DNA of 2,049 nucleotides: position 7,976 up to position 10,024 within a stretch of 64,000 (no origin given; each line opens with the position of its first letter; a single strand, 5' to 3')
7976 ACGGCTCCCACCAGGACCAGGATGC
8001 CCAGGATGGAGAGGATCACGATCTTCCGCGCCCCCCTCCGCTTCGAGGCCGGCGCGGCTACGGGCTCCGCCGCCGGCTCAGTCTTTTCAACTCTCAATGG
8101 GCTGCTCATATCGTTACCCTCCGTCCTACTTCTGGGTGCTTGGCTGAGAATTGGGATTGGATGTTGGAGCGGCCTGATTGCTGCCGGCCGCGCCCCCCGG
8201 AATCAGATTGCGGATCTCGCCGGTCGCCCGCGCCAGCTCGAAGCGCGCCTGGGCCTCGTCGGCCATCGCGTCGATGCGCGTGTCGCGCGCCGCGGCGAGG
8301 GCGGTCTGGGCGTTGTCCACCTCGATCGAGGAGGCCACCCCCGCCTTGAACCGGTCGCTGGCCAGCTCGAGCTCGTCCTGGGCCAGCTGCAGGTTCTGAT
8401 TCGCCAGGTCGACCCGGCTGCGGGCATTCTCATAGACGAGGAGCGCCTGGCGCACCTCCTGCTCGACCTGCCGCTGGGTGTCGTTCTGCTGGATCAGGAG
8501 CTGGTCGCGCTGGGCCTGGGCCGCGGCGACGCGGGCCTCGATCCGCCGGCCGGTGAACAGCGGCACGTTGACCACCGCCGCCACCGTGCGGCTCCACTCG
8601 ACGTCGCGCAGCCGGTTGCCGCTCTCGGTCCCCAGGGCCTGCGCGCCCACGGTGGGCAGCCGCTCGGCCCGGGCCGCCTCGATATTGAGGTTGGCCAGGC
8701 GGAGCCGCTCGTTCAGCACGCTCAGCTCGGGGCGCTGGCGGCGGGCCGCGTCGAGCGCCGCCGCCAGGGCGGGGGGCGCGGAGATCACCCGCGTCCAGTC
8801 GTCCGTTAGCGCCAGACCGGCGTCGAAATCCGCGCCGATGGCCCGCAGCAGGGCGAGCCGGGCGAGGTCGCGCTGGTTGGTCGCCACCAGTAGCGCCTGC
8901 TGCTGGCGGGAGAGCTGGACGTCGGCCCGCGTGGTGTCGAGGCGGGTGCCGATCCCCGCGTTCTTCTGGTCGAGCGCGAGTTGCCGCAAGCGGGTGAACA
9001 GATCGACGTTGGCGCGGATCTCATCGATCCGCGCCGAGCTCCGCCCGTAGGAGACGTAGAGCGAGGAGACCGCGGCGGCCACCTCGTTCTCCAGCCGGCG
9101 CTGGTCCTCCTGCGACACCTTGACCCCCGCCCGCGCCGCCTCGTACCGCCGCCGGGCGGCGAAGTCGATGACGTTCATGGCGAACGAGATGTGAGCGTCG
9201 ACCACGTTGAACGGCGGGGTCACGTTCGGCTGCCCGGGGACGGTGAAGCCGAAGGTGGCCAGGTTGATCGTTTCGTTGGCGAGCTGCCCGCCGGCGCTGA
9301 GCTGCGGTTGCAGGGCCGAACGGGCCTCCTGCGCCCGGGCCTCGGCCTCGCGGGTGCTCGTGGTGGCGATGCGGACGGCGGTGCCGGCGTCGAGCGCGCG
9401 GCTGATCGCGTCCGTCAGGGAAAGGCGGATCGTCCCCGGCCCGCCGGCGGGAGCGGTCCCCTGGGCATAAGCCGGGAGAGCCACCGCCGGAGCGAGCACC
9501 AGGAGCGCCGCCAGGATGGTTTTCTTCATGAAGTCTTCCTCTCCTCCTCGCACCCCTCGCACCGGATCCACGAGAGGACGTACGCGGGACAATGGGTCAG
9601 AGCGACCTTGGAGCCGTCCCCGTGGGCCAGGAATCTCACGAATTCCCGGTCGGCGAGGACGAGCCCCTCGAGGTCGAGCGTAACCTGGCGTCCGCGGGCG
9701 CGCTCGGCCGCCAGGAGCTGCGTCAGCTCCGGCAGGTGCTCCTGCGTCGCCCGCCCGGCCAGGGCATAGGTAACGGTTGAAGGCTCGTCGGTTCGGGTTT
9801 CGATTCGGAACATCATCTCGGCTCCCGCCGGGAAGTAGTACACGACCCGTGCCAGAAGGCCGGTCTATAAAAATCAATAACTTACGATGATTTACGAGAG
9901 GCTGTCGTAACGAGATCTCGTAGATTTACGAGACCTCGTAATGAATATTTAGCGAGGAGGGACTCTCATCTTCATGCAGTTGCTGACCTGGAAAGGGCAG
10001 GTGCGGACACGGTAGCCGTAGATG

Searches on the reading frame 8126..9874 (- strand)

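Call 81: search_protein_families(library=pfam, proteins=[window:8126-9874:-], max_evalue=0.001)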
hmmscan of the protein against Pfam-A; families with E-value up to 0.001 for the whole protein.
window:8126-9874:- (582 aa): 1 family
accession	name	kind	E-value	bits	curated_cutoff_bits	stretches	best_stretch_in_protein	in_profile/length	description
PF02321.23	OEP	-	8.9e-52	176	22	2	370-552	1-187/187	Outer membrane efflux protein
